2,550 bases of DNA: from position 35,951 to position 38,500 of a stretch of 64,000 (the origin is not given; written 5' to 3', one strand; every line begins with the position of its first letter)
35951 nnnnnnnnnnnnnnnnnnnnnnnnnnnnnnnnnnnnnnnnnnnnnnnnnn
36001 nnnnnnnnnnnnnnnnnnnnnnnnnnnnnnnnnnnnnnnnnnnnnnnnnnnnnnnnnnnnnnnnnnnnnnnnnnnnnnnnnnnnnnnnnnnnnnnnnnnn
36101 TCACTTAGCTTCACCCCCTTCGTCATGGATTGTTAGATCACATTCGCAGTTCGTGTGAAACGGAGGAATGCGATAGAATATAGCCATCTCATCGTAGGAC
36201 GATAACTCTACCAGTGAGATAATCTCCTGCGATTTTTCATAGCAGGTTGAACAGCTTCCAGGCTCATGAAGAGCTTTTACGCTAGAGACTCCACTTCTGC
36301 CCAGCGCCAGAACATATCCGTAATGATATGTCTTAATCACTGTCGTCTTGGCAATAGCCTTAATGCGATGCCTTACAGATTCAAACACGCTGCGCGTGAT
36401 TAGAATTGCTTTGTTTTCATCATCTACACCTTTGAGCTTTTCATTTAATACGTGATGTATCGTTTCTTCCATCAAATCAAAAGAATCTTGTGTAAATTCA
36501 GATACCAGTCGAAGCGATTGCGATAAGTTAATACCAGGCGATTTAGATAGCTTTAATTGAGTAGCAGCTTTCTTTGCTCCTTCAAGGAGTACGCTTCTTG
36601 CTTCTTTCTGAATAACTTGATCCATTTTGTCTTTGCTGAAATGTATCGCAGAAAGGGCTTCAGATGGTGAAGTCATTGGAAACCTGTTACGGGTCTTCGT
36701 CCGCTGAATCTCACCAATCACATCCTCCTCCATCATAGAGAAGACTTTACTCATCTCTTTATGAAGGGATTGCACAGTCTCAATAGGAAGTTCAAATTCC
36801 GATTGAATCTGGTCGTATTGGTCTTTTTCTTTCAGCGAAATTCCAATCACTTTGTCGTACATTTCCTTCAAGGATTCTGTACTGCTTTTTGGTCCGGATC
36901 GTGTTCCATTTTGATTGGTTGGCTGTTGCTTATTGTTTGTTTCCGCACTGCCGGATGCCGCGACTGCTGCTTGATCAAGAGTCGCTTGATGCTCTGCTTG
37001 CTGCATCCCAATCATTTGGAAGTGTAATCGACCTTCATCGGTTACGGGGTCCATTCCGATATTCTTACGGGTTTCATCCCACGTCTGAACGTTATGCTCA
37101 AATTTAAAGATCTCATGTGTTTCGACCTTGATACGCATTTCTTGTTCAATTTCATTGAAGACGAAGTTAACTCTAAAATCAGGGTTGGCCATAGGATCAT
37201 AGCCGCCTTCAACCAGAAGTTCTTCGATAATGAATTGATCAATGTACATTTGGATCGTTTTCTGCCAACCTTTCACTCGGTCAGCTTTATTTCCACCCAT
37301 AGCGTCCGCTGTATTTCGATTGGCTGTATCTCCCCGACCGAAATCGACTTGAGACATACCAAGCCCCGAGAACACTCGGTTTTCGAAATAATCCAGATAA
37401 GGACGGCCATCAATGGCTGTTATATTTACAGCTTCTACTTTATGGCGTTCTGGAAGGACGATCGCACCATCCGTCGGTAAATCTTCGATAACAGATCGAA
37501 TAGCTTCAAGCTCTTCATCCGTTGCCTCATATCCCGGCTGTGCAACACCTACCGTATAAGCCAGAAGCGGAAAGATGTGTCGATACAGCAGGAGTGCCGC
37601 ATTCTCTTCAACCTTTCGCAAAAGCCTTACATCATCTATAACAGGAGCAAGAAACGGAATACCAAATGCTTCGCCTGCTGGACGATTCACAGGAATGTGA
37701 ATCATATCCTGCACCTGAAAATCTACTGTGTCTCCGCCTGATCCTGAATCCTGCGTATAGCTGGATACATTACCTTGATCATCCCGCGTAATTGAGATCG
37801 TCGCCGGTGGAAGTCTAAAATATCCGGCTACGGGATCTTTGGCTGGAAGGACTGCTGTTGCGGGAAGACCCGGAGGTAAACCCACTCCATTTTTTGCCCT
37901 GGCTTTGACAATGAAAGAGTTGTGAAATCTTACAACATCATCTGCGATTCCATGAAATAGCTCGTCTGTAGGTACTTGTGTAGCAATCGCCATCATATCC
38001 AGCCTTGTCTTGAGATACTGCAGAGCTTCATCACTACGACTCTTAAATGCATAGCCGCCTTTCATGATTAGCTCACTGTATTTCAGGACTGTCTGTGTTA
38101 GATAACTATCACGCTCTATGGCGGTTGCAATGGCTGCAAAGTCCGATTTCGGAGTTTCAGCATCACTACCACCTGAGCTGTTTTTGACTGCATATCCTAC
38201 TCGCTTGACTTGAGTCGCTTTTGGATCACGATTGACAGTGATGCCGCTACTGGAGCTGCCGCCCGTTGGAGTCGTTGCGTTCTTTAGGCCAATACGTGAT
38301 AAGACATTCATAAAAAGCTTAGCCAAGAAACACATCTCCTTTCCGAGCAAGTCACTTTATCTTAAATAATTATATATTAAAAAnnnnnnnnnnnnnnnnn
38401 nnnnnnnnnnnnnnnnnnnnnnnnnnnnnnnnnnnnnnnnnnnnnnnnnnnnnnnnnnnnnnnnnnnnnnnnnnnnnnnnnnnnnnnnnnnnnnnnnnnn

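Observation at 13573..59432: Recurring 14-bp palindrome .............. at operon starts: candidate phage-specific promoter or operator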

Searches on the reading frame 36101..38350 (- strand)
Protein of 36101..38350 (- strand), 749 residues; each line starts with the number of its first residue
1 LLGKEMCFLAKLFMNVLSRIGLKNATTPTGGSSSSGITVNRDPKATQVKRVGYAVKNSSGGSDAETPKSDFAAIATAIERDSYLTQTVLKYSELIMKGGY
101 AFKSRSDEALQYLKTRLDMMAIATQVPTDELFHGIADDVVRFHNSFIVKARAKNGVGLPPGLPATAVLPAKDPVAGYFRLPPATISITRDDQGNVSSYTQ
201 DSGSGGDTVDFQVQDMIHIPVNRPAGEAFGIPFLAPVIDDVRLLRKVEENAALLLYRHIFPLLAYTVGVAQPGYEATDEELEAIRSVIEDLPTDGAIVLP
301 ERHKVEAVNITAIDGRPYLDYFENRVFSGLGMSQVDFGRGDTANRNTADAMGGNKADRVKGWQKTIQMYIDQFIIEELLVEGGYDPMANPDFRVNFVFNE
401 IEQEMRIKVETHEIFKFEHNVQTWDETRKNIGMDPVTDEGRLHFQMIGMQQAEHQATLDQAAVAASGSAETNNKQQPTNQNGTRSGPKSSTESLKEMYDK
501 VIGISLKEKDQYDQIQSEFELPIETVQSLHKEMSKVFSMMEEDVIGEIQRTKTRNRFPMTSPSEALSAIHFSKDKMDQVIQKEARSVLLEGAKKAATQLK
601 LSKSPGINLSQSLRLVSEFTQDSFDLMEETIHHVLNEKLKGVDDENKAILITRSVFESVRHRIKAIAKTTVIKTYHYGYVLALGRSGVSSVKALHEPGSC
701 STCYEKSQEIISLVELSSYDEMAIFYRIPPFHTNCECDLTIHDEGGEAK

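Call 8: search_protein_families(library=phrogs, proteins=[window:36101-38350:-])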
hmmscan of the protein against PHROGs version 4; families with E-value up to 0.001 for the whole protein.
window:36101-38350:- (749 aa): 2 families
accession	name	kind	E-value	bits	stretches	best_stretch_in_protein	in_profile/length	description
phrog_9232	-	head and packaging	7.8e-60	204.1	1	36-484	34-481/502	portal protein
phrog_2662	-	head and packaging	8.6e-10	38.8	1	391-741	361-707/717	portal protein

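Call 12: find_related_loci(query=window:36101-38350:-, collection=viral_contigs, flank=10000)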
Query window:36101-38350:- (749 aa) in viral_contigs; peptide patterns used: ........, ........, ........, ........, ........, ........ (x = any residue, [..] = any of these).
5 stretches matched a pattern; 4 encode a relative of the query (tblastn E <= 1e-3); 4 distinct loci.
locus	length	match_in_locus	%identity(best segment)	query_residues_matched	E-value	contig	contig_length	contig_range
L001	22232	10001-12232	83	1-749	0e+0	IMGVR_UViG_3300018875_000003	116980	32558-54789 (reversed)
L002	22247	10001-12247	55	8-749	0e+0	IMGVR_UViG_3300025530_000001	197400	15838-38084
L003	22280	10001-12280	60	5-741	0e+0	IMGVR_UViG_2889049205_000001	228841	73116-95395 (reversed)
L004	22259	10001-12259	59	9-749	0e+0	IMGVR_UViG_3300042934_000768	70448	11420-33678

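Call 64: find_related_loci(query=A2, collection=genome_contigs, flank=10000)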
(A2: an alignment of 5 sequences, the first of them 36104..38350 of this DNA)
Query A2 (749 aa) in genome_contigs; peptide patterns used: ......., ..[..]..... (x = any residue, [..] = any of these).
197 stretches matched a pattern; 1 encode a relative of the query (tblastn E <= 1e-3); 1 distinct loci.
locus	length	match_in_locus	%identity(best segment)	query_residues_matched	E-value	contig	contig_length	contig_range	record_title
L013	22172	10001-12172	52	9-740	0e+0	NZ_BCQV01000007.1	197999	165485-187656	Alicyclobacillus shizuokensis NBRC 103103, whole genome shotgun sequence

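Call 110: search_dna_similar(query=window:36104-38350:-, collection=plasmids, mode=protein, max_rows=12, max_evalue=1e-10)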
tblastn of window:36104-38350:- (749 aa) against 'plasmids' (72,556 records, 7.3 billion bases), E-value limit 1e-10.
Records with a match: 18; places in all: 18; records where one place covers at least 80% of the query: 17.
Best place of each record, by identity: <60% 18.
By first word of the organism name: Bacillus 15; Paenibacillus 1; Cytobacillus 1; Clostridium 1.
By predicted mobility (MOB-suite, as given by PLSDB): non-mobilizable 17; mobilizable 1.
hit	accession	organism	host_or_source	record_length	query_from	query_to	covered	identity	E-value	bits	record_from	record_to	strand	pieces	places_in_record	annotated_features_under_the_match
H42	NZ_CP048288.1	Paenibacillus rhizovicinus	cell culture,rhizosphere soil of tomato ...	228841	5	741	98%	59.5%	0e+0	894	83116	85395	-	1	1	hypothetical protein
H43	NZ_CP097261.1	Bacillus thuringiensis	pure culture,surface soil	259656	4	747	99%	51.1%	0e+0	781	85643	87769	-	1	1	hypothetical protein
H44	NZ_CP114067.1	Bacillus halotolerans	mixed culture,Sweet potato rhizosphere ...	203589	4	747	99%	49.6%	0e+0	733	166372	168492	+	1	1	hypothetical protein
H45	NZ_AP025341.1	Bacillus paralicheniformis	-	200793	4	747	99%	48.9%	0e+0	719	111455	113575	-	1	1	hypothetical protein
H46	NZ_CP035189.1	Bacillus licheniformis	cell culture,food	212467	4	747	99%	48.5%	0e+0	717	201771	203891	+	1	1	hypothetical protein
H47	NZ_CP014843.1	Bacillus licheniformis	single cell,Korean soybean paste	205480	4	747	99%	48.5%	0e+0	717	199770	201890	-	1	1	hypothetical protein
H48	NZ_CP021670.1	Bacillus licheniformis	cell culture,food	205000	4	747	99%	48.4%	0e+0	714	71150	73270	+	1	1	hypothetical protein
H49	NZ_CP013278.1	Bacillus thuringiensis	Vectobac,bacterial clone,Commercial ...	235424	41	744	94%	36.1%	1e-127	427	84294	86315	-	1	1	phage portal protein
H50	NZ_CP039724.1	Bacillus thuringiensis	whole organism,soil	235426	41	744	94%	36.1%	1e-127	427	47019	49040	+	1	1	phage portal protein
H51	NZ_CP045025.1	Bacillus thuringiensis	whole organism,soil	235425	41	744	94%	36.1%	1e-127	427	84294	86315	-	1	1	phage portal protein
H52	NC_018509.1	Bacillus thuringiensis HD-789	-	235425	41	744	94%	36.1%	1e-127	427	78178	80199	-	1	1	phage portal protein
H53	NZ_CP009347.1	Bacillus thuringiensis HD1002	Sewage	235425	41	744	94%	36.1%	1e-127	427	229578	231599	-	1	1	phage portal protein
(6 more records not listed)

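Call 118: get_annotated_region(hit=H44, flank=14000)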
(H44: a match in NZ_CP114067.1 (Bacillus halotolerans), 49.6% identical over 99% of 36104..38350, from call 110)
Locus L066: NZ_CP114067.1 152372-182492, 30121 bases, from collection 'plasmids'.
description: Bacillus halotolerans strain B13 plasmid unnamed, complete sequence
organism: Bacillus halotolerans (NCBI taxid 260554)
taxonomy: Bacteria; Bacillota; Bacilli; Bacillales; Bacillaceae; Bacillus; Bacillus halotolerans
host: -; source: mixed culture,Sweet potato rhizosphere soil; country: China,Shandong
typing (MOB-suite, as given by PLSDB): non-mobilizable; replicon rep_cluster_1042
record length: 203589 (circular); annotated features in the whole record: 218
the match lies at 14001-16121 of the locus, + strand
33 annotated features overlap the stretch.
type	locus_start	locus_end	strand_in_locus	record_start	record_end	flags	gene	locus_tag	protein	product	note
CDS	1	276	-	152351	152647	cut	-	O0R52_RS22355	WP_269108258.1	hypothetical protein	-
CDS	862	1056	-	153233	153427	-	-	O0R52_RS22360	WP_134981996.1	hypothetical protein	-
CDS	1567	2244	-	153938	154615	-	-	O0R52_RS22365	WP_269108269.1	hypothetical protein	-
CDS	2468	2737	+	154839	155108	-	-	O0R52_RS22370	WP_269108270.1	hypothetical protein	-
CDS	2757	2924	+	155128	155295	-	-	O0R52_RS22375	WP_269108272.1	hypothetical protein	-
CDS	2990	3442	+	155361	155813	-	-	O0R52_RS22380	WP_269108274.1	hypothetical protein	-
CDS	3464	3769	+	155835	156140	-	-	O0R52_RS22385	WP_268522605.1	hypothetical protein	-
CDS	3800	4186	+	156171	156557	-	-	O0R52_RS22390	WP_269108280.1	hypothetical protein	-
CDS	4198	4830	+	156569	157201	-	-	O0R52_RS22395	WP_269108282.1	hypothetical protein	-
CDS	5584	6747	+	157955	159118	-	-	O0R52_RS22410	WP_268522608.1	ParM/StbA family protein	GO:0030541 - plasmid partitioning [Evidence IEA]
CDS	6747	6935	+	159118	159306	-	-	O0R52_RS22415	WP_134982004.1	hypothetical protein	-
CDS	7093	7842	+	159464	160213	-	-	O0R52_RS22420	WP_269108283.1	hypothetical protein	-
CDS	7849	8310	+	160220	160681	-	-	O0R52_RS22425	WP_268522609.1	hypothetical protein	-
CDS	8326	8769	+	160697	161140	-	-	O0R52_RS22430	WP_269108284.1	hypothetical protein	-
CDS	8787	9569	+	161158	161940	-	-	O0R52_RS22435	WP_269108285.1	hypothetical protein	-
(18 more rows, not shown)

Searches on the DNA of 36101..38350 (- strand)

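Call 58: search_rna_families(sources=[L002, L003, L004, L001], threshold=gathering)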
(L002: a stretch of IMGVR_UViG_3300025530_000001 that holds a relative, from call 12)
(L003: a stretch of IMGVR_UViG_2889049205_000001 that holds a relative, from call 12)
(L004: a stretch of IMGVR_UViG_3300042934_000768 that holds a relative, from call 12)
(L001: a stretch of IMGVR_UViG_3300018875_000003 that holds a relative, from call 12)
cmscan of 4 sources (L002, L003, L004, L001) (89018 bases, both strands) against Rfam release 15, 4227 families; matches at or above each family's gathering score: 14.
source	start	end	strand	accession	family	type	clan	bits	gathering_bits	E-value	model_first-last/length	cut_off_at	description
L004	845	917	+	RF00005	tRNA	Gene; tRNA;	CL00001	72.3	29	9.9e-14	1-71/71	no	tRNA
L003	1812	1884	+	RF00005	tRNA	Gene; tRNA;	CL00001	68.5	29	1.1e-12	1-71/71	no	tRNA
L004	1019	1090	+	RF00005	tRNA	Gene; tRNA;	CL00001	64.1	29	1.8e-11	1-71/71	no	tRNA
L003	1970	2043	+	RF00005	tRNA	Gene; tRNA;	CL00001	63.5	29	2.8e-11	1-71/71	no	tRNA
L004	528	599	+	RF00005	tRNA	Gene; tRNA;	CL00001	63.2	29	3.2e-11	1-71/71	no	tRNA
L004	1271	1344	+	RF00005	tRNA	Gene; tRNA;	CL00001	62.2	29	6.3e-11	1-71/71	no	tRNA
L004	606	679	+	RF00005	tRNA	Gene; tRNA;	CL00001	61.3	29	1.1e-10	1-71/71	no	tRNA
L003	1734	1804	+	RF00005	tRNA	Gene; tRNA;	CL00001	58.9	29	5e-10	1-71/71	no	tRNA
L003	1653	1726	+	RF00005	tRNA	Gene; tRNA;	CL00001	56.4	29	2.4e-09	1-71/71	no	tRNA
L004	767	837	+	RF00005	tRNA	Gene; tRNA;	CL00001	56.2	29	2.7e-09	1-71/71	no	tRNA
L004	1471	1547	+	RF00005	tRNA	Gene; tRNA;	CL00001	55.8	29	3.6e-09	1-71/71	no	tRNA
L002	2374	2459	+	RF00005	tRNA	Gene; tRNA;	CL00001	55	29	5.7e-09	1-71/71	no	tRNA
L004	436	522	+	RF00005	tRNA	Gene; tRNA;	CL00001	54.9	29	6.4e-09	1-71/71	no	tRNA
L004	1158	1229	+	RF00005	tRNA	Gene; tRNA;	CL00001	33.2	29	0.0059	1-71/71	no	tRNA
